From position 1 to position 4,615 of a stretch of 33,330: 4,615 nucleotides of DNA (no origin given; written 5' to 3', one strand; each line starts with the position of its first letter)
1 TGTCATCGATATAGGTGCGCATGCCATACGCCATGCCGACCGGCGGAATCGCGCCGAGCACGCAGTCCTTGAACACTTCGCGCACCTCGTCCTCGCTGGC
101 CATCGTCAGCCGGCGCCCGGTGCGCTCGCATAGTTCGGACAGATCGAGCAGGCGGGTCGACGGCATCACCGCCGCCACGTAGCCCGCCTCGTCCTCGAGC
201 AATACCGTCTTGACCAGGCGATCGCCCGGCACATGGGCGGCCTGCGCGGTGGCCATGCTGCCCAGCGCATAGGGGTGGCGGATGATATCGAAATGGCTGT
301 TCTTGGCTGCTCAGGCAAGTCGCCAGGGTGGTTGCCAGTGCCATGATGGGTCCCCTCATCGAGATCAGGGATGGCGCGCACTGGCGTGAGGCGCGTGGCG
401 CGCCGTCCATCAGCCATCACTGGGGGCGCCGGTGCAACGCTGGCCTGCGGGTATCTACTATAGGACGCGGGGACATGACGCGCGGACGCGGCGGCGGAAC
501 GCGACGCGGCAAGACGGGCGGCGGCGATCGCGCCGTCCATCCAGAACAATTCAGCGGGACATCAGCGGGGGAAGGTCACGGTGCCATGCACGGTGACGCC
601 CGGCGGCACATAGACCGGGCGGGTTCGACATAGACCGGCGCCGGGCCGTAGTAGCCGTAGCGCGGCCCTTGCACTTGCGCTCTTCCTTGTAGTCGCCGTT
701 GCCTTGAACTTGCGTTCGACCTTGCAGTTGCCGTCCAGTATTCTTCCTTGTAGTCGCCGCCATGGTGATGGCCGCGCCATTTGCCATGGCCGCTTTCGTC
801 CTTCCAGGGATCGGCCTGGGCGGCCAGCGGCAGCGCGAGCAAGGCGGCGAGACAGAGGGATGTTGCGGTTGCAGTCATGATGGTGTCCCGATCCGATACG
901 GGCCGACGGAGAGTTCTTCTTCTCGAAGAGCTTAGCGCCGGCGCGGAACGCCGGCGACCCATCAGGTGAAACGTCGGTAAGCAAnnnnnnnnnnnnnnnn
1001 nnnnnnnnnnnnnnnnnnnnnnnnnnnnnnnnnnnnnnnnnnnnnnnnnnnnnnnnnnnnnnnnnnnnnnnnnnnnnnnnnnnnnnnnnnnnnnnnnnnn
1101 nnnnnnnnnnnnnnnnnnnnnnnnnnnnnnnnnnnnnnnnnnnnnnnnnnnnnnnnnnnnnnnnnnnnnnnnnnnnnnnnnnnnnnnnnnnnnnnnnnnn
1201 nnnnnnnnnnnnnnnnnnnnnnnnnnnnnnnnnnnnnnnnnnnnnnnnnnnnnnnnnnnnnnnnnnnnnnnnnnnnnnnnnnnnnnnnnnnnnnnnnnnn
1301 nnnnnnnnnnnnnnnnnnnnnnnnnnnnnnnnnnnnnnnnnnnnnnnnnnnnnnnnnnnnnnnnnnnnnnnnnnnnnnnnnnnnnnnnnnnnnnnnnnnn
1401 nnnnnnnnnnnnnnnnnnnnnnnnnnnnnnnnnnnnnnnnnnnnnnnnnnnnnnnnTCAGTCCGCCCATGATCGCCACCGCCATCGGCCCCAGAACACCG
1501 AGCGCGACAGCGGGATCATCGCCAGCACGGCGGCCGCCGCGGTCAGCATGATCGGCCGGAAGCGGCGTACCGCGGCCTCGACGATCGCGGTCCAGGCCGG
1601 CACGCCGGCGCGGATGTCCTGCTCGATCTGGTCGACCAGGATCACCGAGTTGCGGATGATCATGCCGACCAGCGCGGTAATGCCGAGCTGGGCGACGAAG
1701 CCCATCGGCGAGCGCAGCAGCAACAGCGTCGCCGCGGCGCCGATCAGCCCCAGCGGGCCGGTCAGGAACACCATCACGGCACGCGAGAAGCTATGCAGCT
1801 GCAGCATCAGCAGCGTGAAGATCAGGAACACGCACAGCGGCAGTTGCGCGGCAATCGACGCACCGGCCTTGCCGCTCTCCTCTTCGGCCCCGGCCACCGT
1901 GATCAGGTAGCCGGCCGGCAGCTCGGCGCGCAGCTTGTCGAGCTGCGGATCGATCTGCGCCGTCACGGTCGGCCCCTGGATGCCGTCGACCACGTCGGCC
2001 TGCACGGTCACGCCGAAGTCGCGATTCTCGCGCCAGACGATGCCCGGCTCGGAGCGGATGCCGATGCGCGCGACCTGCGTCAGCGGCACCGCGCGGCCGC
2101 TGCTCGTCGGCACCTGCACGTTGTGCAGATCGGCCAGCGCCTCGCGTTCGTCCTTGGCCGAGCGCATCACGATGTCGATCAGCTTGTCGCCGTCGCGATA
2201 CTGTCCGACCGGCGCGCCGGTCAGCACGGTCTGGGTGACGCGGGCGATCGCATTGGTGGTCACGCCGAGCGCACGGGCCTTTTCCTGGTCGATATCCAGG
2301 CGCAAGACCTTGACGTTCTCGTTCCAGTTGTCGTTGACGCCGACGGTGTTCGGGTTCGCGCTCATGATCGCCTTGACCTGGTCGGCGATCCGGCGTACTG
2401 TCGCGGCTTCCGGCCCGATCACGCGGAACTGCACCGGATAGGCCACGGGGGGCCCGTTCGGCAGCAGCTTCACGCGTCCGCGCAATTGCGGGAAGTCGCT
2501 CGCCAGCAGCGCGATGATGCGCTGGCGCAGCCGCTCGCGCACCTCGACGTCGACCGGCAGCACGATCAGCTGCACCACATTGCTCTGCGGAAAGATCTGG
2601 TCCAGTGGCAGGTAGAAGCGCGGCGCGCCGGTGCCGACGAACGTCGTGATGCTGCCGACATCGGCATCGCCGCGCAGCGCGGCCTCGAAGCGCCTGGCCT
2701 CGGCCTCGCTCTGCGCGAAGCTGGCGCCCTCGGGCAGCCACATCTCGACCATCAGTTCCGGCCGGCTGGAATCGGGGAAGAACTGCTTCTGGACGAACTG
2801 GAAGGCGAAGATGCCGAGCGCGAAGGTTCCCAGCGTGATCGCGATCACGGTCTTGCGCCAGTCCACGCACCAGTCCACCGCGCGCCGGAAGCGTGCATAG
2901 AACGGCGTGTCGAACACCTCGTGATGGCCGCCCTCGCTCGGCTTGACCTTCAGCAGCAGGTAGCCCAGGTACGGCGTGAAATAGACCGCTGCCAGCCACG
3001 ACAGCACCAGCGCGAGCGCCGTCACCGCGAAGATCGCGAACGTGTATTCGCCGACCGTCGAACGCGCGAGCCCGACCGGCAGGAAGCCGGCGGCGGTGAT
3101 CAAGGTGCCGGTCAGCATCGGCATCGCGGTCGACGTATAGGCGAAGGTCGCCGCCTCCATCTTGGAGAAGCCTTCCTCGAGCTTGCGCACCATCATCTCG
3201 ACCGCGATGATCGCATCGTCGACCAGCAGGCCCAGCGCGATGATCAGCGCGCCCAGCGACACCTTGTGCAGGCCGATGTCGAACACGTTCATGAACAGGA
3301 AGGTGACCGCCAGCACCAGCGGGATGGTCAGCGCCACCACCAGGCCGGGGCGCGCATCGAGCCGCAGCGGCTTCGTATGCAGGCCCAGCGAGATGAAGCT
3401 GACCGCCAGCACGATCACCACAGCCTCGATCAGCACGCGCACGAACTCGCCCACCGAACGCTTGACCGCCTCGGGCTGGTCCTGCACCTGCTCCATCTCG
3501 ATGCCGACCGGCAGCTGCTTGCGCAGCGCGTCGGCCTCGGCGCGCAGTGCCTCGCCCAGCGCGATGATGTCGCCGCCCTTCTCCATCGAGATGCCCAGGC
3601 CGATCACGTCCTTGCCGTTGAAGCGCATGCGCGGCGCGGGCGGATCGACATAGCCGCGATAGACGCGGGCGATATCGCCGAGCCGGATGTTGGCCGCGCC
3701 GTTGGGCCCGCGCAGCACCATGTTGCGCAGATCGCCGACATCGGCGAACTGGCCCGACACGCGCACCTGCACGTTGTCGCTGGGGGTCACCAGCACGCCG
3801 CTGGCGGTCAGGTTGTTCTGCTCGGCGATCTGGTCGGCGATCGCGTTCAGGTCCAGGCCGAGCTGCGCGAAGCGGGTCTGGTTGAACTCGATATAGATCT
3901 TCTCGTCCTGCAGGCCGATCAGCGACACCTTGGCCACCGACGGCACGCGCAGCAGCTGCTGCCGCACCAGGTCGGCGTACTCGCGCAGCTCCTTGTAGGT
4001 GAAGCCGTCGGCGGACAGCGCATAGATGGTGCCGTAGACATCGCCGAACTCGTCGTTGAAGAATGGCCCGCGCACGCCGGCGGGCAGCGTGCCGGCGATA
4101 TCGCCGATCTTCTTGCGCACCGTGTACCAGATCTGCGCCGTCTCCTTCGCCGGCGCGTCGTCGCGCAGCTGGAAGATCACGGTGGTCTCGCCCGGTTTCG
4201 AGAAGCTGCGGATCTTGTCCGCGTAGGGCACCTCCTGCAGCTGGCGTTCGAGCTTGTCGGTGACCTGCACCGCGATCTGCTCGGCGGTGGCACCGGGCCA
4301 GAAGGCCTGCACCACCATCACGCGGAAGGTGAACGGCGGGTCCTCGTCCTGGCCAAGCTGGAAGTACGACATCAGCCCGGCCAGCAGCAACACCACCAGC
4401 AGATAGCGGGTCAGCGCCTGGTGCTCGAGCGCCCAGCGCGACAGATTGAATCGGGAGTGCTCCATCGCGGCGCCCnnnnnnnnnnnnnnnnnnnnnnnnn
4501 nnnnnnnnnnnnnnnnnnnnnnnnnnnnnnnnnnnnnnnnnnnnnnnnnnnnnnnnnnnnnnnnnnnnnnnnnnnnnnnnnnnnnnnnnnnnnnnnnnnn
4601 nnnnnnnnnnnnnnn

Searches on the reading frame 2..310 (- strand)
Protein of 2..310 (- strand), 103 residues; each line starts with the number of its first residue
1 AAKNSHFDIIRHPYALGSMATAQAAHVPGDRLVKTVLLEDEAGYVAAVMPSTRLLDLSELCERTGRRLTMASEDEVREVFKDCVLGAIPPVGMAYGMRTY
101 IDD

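Call 4: search_protein_families(library=pfam, proteins=[window:2-310:-], max_evalue=1)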
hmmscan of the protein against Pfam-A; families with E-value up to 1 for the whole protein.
seq(103 aa): 3 families
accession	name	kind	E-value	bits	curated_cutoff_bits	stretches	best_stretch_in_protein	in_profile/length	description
PF04073.20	tRNA_edit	-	3.8e-21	75.9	25.5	1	18-103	7-94/123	Aminoacyl-tRNA editing domain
PF09142.17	TruB_C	-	0.11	12.7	28.7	0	40-67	24-48/56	tRNA Pseudouridine synthase II, C terminal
PF20361.3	DUF6656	-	0.24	11.4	27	1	51-74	27-50/182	Family of unknown function (DUF6656)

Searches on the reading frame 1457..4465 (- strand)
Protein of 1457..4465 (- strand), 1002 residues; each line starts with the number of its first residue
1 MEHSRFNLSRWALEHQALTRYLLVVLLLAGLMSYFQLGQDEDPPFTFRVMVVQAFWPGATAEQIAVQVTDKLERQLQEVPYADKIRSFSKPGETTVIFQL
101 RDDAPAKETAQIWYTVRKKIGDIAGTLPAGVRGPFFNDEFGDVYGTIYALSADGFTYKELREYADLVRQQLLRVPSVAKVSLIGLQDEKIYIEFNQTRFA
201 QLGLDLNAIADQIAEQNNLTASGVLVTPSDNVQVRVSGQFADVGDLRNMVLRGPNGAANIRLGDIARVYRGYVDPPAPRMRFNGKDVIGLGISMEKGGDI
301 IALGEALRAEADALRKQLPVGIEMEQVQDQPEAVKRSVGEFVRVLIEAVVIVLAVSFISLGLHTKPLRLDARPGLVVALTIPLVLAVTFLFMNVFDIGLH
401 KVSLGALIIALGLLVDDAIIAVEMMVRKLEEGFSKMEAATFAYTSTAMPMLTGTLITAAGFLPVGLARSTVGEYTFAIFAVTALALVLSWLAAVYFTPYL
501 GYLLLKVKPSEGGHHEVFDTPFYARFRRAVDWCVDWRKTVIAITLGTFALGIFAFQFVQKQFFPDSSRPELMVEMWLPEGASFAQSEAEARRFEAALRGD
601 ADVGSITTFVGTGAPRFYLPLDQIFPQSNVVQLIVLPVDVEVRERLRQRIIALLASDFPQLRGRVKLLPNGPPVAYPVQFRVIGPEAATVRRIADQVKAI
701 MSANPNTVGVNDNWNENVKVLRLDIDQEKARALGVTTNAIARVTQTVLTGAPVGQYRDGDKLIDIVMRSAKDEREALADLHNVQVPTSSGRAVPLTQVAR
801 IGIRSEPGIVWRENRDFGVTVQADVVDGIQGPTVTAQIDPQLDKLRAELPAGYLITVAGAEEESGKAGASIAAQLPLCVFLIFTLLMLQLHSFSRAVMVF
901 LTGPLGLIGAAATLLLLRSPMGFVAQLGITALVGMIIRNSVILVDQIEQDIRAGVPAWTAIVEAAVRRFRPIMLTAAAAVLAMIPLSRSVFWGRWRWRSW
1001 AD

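Call 8: search_protein_families(library=pfam, proteins=[window:1457-4465:-], max_evalue=0.001)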
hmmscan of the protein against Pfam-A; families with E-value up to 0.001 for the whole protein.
window:1457-4465:- (1002 aa): 1 family
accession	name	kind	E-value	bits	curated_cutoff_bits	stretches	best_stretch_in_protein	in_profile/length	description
PF00873.25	ACR_tran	-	6.6e-160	534.4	28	1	9-987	2-981/1021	AcrB/AcrD/AcrF family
